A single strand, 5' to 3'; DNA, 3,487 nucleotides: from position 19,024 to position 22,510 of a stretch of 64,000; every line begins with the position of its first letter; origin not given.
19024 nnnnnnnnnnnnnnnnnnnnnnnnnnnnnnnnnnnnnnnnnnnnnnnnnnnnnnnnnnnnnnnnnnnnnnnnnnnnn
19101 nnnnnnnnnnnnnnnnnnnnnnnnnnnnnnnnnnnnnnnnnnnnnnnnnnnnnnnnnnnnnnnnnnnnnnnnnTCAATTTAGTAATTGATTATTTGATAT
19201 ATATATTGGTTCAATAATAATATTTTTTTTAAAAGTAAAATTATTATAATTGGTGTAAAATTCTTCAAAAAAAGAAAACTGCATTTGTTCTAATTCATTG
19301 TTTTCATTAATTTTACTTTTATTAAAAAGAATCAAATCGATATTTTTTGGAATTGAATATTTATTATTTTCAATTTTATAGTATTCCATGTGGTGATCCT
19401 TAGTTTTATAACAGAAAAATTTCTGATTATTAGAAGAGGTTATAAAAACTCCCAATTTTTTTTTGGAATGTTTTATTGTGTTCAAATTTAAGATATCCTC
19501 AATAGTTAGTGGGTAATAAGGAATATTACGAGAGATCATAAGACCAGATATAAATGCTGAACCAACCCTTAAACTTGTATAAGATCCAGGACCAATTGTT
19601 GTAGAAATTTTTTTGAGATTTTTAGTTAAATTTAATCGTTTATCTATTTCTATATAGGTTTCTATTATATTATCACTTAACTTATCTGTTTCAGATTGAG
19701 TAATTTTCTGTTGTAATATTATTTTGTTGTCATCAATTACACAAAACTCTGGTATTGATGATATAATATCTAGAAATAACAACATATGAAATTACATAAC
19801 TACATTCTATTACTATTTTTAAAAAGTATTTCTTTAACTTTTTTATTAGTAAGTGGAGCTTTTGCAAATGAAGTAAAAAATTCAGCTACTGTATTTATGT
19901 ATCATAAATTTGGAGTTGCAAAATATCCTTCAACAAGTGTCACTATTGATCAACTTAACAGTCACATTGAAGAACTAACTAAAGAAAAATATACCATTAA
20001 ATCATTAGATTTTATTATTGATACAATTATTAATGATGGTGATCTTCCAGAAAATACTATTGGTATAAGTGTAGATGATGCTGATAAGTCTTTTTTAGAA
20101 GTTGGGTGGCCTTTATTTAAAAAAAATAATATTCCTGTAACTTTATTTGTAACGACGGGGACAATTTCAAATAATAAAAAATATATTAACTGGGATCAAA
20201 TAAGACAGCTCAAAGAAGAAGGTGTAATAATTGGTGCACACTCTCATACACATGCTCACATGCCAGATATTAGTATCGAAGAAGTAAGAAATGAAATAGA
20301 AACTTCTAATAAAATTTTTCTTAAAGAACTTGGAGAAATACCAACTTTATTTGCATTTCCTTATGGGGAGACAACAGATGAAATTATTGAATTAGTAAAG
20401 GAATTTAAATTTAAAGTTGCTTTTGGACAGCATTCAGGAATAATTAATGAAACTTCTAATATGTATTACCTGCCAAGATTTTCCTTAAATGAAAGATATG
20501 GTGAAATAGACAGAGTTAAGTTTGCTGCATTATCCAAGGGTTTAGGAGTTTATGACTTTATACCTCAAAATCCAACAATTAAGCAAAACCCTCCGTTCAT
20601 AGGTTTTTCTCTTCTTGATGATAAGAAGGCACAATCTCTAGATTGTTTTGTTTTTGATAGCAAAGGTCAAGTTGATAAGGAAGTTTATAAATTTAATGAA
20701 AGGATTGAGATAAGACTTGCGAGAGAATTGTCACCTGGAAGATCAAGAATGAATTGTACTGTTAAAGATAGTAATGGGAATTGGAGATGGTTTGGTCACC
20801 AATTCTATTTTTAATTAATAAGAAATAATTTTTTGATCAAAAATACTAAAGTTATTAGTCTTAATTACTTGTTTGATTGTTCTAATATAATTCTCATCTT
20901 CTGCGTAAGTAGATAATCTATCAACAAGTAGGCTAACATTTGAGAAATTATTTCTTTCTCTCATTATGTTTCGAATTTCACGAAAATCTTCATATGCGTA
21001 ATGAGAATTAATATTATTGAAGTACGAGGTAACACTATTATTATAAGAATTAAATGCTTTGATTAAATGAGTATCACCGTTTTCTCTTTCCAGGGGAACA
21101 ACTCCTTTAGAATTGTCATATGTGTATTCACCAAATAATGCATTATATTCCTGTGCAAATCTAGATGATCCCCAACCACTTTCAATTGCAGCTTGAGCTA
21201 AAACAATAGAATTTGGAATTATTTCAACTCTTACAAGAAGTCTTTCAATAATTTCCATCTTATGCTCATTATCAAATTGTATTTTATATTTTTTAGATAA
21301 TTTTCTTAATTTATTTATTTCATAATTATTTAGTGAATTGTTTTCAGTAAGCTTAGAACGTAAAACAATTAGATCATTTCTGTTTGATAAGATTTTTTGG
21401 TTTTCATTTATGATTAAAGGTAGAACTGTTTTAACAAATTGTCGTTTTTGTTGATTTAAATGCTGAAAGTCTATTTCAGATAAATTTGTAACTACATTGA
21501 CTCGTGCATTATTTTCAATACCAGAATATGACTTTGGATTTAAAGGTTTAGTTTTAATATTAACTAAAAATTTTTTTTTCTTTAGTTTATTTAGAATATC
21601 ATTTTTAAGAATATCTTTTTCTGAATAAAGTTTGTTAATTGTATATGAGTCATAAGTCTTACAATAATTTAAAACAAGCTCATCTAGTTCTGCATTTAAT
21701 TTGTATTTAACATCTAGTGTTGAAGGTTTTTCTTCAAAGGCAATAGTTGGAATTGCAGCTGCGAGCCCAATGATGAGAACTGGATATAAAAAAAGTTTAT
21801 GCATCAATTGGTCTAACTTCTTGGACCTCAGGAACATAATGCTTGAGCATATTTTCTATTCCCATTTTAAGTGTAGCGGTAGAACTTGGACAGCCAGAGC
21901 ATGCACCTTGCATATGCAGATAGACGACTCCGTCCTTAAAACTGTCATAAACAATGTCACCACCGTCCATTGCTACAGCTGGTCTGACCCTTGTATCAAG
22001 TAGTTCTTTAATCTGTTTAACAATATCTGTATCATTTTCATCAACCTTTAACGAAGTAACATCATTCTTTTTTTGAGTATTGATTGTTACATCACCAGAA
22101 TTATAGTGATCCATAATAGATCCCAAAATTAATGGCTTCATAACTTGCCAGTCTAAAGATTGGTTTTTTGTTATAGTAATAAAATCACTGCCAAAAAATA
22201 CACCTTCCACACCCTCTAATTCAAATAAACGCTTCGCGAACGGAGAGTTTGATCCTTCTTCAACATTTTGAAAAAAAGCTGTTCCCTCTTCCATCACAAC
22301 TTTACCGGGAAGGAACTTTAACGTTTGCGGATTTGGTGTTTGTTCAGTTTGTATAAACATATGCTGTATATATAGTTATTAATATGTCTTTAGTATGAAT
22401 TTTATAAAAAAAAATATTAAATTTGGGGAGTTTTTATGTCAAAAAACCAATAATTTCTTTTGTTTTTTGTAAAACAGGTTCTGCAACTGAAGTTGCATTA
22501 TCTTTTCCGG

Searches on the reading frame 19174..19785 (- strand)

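Call 52: search_protein_families(library=pfam, proteins=[window:19174-19785:-], max_evalue=0.001)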
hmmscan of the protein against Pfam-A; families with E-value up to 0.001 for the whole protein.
window:19174-19785:- (203 aa): 1 family
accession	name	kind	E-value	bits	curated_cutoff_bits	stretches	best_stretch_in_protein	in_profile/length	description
PF00814.31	TsaD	-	1.9e-08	34.8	24.8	1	36-103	29-97/264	tRNA N6-adenosine threonylcarbamoyltransferase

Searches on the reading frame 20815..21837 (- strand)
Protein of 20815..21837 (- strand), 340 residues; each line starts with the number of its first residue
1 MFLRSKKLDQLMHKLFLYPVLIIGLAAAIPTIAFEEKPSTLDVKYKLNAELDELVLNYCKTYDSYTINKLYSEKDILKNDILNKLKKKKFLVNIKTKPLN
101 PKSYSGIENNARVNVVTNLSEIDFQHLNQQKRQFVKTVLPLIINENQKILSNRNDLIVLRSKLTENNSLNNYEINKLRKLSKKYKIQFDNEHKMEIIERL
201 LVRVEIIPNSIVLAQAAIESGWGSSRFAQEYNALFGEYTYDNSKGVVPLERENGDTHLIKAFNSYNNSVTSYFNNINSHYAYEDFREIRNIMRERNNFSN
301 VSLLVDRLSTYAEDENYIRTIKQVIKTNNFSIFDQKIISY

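Call 52: search_protein_families(library=pfam, proteins=[window:20815-21837:-], max_evalue=0.001)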
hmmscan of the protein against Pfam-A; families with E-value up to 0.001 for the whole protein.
window:20815-21837:- (340 aa): 1 family
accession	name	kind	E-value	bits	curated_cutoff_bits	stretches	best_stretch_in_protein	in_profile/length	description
PF01832.25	Glucosaminidase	-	5.3e-18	66.3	30.2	1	202-329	9-122/123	Mannosyl-glycoprotein endo-beta-N-acetylglucosaminidase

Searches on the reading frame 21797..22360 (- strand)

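Call 87: search_protein_families(library=pfam, proteins=[window:21797-22360:-], max_evalue=0.1)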
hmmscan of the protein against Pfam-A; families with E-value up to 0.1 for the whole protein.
window:21797-22360:- (187 aa): 2 families
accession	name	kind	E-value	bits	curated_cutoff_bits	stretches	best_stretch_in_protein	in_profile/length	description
PF08712.16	Nfu_N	-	1.5e-31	108.7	27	1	3-89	1-88/88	Scaffold protein Nfu/NifU N terminal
PF01106.22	NifU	-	2.5e-29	101.6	27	1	117-182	1-66/67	NifU-like domain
